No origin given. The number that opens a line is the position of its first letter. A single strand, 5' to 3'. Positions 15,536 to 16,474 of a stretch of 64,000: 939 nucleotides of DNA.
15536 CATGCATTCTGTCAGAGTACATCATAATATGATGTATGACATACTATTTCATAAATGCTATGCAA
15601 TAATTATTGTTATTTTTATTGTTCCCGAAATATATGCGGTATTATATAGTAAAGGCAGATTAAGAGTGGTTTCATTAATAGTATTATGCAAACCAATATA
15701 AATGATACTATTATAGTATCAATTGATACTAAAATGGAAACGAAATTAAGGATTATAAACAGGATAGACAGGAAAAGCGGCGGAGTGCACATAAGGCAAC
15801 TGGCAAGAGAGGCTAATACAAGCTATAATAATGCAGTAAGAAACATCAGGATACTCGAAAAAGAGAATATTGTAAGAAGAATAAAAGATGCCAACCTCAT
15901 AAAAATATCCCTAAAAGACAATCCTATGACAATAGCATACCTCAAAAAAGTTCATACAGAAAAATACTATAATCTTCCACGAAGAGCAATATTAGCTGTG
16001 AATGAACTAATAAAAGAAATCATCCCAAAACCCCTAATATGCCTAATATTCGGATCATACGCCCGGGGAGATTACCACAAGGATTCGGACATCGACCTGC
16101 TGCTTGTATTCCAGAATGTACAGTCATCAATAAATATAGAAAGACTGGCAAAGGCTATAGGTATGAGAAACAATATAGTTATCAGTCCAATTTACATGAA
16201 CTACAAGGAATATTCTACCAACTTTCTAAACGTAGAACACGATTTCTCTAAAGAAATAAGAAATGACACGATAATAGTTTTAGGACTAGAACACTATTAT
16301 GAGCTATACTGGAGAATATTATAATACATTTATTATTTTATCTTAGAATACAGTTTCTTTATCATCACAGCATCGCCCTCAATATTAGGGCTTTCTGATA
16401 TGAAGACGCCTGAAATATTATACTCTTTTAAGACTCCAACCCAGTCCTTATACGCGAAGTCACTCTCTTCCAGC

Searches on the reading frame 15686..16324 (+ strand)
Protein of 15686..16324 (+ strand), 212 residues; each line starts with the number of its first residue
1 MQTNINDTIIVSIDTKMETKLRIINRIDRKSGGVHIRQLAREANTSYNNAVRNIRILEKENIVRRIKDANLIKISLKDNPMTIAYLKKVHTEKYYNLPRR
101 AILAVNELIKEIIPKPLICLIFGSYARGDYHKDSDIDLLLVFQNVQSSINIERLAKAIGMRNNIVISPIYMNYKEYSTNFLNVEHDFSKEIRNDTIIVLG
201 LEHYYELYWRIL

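Call 7: search_protein_families(library=pfam, proteins=[window:15686-16324:+], max_evalue=1)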
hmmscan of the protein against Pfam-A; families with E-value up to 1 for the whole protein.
window:15686-16324:+ (212 aa): 11 families
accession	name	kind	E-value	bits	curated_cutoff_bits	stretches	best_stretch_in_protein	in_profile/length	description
PF01909.29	NTP_transf_2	-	3e-09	37.6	21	1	121-157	19-54/93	Nucleotidyltransferase domain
PF18765.7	Polbeta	-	7.3e-09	36.1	26.9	1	114-159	11-56/93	Polymerase beta, Nucleotidyltransferase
PF22600.2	MTPAP-like_central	-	7e-05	23.4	27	1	84-148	8-71/139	Poly(A) RNA polymerase, mitochondrial-like, central palm domain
PF03445.19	DUF294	-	0.00017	21.9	21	1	81-149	15-85/138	Putative nucleotidyltransferase DUF294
PF01047.28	MarR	-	0.0018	18.5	24.6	1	30-69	14-53/59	MarR family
PF12802.13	MarR_2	-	0.0094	16.5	27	1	21-69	8-56/61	MarR family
PF25212.1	HVO_A0114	-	0.015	15.5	27.6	1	20-71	24-74/84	HVO_A0114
PF13412.12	HTH_24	-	0.037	14.1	21.9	1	18-64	3-48/48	Winged helix-turn-helix DNA-binding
PF21220.3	RecQ-1-like_HTH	-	0.052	14.1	27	0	19-49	3-30/51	RecQ-1-like, helix-turn-helix domain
PF02082.26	Rrf2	-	0.063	13.9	30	1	14-65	2-55/132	Iron-dependent Transcriptional regulator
PF12840.13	HTH_20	-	0.15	12.5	27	1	21-65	7-50/51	Helix-turn-helix domain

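Call 8: search_protein_families(library=ncbifam, proteins=[window:15686-16324:+], max_evalue=1)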
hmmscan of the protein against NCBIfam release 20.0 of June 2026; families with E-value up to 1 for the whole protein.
window:15686-16324:+ (212 aa): 10 families
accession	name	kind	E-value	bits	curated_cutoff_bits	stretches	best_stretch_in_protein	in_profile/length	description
NF047752.1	MntA_antitoxin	equivalog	2.3e-07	30.6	60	1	115-151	6-42/106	type VII toxin-antitoxin system MntA family adenylyltransferase antitoxin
NF051895.1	anti_phage_HalB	equivalog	1.8e-06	27.7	190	1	120-146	3-29/211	anti-phage Hailong system nucleotidyltransferase HalB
TIGR01884.1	cas_HTH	subfamily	0.00014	21.3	60.2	1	5-67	130-190/202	CRISPR-associated CARF protein Csa3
NF033788.1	HTH_metalloreg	subfamily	0.00067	19.4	55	1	18-81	11-73/77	metalloregulator ArsR/SmtB family transcription factor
NF012212.1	ANT_9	subfamily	0.0012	18.1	340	1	103-154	7-59/249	aminoglycoside nucleotidyltransferase ANT(9)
TIGR03671.1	cca_archaeal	equivalog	0.0061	15.4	281.3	1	99-160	24-85/410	CCA tRNA nucleotidyltransferase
NF002837.0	PRK03059.1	equivalog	0.026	12.6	1010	1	107-161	52-107/857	[protein-PII] uridylyltransferase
NF003448.0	PRK05007.1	equivalog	0.027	12.3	1255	1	120-158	84-122/884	bifunctional uridylyltransferase/uridylyl-removing protein GlnD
NF002895.0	PRK03381.1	equivalog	0.029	12.4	631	1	122-158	64-99/782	[protein-PII] uridylyltransferase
NF001265.0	PRK00227.1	equivalog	0.16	10.1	799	1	102-154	12-65/693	[protein-PII] uridylyltransferase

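Call 14: search_protein_families(library=padloc, proteins=[window:15686-16324:+], max_evalue=1)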
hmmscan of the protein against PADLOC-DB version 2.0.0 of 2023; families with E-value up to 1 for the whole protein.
window:15686-16324:+ (212 aa): 15 families
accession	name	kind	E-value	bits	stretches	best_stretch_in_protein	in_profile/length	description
PDLC04903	PDC-S09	-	3.1e-13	48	1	120-196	30-106/108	-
PDLC04368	PDC-M05A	-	3.8e-11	41.2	1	34-203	30-193/201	-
PDLC04369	PDC-M05A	-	4.2e-08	31.1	1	36-199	32-185/201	-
PDLC04902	PDC-S09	-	4.6e-08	31.3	1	121-156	26-62/97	-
PDLC04907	PDC-S09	-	1.7e-07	29.3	1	119-196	30-112/114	-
PDLC04904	PDC-S09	-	2e-07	29.2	1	121-156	30-65/104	-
PDLC04906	PDC-S09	-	2.2e-07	29.2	1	120-148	28-56/98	-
PDLC01268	CasR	-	5.9e-05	21.1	1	17-69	123-172/179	"CAS-I,CAS-II,CAS-III,CAS-IV,CAS-V,CAS-VI; associated_signaling"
PDLC01434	CasR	-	0.00013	19.9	1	18-67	128-175/191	"CAS-I,CAS-II,CAS-III,CAS-IV,CAS-V,CAS-VI; associated_signaling"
PDLC04778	PDC-M70A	-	0.00018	19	1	101-142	32-73/355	-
PDLC04905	PDC-S09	-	0.0004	18.7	1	121-147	26-53/101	-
PDLC04372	PDC-M05A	-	0.00075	17.8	1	110-201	70-160/167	-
PDLC01438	Csa3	-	0.01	13.9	1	16-89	146-213/305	"CAS-I,CAS-II,CAS-III,CAS-IV,CAS-V,CAS-VI; associated_signaling"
PDLC04371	PDC-M05A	-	0.014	13.1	1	105-147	115-157/211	-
PDLC01857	CARF3--CARF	-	0.028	12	1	16-66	129-176/201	-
